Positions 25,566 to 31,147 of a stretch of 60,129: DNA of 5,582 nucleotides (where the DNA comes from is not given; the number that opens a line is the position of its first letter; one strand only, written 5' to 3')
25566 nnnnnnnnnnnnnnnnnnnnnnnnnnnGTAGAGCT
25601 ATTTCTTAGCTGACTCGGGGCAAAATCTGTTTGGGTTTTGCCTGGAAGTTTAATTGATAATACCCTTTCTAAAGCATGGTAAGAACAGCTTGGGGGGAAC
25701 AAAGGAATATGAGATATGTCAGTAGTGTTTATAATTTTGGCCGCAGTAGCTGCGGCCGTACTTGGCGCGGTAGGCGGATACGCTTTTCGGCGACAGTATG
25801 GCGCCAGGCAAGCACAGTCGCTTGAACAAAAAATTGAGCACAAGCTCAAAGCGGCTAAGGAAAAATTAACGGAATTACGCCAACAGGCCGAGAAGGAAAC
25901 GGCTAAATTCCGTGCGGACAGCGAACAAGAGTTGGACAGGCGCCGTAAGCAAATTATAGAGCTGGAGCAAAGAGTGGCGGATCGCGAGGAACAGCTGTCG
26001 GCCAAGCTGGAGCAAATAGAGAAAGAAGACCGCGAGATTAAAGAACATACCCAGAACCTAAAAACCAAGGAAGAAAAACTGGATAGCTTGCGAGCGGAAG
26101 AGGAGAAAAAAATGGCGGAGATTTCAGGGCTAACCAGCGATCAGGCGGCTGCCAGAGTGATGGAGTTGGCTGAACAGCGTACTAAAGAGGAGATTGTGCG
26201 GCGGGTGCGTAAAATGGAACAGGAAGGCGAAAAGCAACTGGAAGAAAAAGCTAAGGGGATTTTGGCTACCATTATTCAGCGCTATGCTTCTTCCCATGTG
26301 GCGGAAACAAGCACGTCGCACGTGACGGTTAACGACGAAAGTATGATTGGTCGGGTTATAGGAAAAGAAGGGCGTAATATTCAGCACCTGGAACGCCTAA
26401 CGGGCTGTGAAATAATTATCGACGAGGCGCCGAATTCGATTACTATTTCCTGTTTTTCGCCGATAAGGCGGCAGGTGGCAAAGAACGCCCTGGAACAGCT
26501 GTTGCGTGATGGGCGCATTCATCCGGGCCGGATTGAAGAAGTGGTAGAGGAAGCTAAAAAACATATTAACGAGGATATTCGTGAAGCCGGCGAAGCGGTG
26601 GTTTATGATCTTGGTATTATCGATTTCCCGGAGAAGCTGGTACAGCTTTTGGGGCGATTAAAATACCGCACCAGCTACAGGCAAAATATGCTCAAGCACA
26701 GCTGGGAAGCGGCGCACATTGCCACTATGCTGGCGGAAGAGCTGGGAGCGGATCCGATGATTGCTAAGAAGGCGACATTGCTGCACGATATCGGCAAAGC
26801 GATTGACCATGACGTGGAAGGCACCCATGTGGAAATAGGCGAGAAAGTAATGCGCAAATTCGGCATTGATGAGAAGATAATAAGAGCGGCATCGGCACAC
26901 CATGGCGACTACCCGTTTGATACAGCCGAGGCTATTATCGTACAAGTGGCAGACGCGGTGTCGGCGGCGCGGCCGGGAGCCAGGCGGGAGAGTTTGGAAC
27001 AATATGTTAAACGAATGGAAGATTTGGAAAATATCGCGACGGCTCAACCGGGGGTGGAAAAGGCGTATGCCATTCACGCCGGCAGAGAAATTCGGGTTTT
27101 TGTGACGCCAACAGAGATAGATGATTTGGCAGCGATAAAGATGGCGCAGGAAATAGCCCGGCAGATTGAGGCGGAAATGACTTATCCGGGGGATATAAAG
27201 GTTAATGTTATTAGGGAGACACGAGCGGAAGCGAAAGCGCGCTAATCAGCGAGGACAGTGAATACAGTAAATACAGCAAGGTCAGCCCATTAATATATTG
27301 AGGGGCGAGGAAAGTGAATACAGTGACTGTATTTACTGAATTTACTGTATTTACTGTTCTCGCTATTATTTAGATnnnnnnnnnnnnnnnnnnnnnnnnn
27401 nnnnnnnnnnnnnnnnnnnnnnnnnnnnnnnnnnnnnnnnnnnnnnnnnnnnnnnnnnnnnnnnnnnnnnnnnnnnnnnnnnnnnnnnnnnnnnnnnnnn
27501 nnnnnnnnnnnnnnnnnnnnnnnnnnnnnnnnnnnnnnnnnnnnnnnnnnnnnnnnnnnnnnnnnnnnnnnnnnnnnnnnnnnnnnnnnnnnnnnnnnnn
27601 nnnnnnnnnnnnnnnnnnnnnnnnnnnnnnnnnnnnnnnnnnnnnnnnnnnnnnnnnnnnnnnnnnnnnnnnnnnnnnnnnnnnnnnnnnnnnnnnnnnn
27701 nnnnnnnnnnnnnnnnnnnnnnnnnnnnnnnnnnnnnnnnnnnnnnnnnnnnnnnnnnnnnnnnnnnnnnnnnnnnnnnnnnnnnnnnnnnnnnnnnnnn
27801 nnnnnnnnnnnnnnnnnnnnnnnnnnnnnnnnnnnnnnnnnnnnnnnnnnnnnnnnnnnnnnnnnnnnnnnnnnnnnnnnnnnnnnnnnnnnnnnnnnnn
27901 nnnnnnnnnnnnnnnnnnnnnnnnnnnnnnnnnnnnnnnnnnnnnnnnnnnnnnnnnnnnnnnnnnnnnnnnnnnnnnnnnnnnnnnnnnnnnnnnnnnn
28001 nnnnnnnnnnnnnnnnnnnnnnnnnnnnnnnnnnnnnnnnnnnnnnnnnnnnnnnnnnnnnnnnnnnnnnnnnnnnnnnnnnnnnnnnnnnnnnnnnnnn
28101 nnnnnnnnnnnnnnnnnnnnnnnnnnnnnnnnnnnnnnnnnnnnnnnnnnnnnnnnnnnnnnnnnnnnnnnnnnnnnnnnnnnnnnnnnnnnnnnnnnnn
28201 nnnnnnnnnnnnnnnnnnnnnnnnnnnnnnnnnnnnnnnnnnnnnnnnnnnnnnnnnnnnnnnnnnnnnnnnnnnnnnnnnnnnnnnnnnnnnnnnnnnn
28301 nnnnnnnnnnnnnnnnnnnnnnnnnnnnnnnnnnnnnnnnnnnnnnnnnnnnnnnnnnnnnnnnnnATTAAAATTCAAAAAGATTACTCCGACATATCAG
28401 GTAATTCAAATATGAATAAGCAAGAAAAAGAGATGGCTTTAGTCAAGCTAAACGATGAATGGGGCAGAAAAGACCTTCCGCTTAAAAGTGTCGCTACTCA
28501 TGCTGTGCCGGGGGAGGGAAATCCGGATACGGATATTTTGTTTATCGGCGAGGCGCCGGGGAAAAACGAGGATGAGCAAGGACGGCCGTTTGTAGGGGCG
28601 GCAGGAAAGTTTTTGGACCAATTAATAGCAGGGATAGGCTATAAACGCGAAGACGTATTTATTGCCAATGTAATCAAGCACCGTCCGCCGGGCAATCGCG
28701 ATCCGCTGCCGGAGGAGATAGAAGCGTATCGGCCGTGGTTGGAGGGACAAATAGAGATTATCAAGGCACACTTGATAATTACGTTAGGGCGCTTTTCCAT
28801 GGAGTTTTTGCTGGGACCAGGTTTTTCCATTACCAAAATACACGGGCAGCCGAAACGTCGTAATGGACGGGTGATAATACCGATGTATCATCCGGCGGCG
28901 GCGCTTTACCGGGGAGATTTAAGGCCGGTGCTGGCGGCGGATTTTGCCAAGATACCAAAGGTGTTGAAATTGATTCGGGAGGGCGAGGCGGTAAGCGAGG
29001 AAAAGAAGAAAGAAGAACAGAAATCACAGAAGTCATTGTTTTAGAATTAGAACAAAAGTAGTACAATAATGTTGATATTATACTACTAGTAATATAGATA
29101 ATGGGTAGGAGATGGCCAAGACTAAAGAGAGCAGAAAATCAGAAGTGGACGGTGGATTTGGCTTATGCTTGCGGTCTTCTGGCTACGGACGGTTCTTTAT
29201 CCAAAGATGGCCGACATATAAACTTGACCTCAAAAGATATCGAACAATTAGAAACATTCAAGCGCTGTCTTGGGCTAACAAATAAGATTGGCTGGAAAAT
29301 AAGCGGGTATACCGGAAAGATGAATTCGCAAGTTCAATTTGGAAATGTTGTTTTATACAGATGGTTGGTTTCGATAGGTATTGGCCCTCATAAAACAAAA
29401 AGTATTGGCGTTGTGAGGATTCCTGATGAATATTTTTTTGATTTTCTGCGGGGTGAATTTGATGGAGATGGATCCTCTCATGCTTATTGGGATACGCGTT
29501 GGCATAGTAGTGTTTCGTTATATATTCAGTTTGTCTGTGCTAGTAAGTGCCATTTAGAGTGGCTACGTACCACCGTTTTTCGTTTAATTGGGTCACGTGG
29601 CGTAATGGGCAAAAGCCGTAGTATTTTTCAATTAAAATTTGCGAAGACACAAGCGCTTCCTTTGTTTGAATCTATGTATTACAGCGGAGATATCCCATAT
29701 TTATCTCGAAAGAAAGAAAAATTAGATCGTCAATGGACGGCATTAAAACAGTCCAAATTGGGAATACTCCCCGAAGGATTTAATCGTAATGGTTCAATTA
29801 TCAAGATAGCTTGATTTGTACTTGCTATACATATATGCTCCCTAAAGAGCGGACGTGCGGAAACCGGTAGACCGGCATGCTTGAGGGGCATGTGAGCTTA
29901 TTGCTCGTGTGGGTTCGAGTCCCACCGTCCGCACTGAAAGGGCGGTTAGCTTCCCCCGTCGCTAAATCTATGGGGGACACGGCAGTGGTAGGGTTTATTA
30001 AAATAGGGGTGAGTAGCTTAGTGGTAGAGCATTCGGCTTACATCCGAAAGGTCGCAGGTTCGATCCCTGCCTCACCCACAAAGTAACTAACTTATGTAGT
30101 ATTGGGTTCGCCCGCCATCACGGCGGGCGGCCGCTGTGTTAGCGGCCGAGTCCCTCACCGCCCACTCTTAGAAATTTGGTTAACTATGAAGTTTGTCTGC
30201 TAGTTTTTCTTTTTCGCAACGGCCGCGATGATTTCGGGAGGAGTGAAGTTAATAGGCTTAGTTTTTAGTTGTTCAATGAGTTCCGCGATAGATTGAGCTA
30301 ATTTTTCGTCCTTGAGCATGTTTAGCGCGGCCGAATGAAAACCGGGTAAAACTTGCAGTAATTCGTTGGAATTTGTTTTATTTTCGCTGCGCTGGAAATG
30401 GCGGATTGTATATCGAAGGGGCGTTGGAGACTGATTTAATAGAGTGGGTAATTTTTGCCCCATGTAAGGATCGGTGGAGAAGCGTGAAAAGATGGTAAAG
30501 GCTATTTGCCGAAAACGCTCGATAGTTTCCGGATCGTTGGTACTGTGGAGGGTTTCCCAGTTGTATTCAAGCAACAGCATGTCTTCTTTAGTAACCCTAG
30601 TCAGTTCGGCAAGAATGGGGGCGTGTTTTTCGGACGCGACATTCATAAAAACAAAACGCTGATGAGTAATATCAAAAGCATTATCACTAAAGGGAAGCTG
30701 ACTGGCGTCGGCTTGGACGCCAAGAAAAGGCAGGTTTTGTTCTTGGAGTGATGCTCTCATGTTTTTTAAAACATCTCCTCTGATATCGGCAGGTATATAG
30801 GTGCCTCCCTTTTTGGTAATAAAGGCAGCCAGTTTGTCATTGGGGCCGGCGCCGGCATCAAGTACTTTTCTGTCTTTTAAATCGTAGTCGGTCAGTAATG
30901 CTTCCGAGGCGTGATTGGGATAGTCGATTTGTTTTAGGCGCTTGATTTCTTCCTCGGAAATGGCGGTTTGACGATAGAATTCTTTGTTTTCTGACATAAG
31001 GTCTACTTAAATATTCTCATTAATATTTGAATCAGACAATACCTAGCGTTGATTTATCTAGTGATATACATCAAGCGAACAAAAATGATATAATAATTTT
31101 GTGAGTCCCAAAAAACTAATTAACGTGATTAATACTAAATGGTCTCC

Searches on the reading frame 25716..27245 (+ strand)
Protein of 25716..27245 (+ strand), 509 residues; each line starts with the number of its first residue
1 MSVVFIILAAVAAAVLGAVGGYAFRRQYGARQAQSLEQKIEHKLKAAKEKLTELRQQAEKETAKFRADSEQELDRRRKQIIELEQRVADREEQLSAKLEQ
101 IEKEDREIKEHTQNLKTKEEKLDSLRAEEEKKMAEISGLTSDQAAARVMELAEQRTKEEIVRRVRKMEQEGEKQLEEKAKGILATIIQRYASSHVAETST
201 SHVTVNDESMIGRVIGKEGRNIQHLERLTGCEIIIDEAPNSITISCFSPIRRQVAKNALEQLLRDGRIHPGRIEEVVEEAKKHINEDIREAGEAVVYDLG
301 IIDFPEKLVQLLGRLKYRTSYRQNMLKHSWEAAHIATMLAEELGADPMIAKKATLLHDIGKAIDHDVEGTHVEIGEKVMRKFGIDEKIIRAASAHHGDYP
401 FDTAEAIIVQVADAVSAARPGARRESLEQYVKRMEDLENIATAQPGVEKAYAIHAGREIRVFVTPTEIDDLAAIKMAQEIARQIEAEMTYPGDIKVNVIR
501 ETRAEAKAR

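Call 8: search_protein_families(library=pfam, proteins=[window:25716-27245:+], max_evalue=0.001)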
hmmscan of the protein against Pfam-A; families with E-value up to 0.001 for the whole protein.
window:25716-27245:+ (509 aa): 4 families
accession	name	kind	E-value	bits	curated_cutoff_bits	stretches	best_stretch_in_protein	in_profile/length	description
PF12072.13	RNase_Y_N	-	8e-26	91.1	32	1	6-194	2-201/201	RNase Y N-terminal region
PF01966.28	HD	-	8e-18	65.3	22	1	326-417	2-115/116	HD domain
PF00013.35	KH_1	-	2.3e-10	40.5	21.5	1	207-261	7-66/66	KH domain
PF08668.18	HDOD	-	0.00019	21.4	22.9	0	322-363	92-134/196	HDOD domain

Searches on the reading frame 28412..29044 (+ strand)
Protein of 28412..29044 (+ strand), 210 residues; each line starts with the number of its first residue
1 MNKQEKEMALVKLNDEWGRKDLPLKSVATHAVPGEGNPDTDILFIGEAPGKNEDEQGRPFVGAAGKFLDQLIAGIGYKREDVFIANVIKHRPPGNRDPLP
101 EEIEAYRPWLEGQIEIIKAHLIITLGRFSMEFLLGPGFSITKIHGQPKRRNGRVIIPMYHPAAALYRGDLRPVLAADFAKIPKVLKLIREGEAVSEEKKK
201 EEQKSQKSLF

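Call 8: search_protein_families(library=pfam, proteins=[window:28412-29044:+], max_evalue=0.001)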
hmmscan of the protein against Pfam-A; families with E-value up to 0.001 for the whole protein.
window:28412-29044:+ (210 aa): 1 family
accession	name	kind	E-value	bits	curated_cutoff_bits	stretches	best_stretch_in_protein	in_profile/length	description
PF03167.25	UDG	-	1.2e-34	119.8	24.3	1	33-168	1-125/141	Uracil DNA glycosylase superfamily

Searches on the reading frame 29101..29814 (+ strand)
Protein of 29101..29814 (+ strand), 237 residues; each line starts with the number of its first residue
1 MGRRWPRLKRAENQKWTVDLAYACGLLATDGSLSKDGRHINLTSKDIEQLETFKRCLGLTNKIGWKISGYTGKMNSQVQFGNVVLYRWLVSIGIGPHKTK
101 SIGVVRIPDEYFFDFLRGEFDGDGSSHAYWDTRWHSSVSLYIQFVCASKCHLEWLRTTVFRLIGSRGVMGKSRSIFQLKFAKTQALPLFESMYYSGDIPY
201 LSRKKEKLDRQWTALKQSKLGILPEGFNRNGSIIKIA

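Call 8: search_protein_families(library=pfam, proteins=[window:29101-29814:+], max_evalue=0.001)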
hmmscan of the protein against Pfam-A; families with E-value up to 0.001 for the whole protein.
window:29101-29814:+ (237 aa): 1 family
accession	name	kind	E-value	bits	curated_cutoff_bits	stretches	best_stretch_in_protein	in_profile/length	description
PF14528.11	LAGLIDADG_3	-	5e-06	27.1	22.5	0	19-58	3-44/82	LAGLIDADG-like domain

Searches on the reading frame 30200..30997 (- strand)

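Call 8: search_protein_families(library=pfam, proteins=[window:30200-30997:-], max_evalue=0.001)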
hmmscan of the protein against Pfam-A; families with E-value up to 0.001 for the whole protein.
window:30200-30997:- (265 aa): 4 families
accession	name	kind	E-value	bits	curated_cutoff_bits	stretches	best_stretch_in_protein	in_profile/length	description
PF08241.18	Methyltransf_11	-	3.5e-11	44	21.2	1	46-139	1-90/95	Methyltransferase domain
PF13649.12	Methyltransf_25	-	2.8e-10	41.2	27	1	45-138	1-95/97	Methyltransferase domain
PF13847.12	Methyltransf_31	-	6.6e-06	26.3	27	1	41-143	3-108/145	Methyltransferase domain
PF01209.24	Ubie_methyltran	-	1.8e-05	24.6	20.1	1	39-138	45-145/233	ubiE/COQ5 methyltransferase family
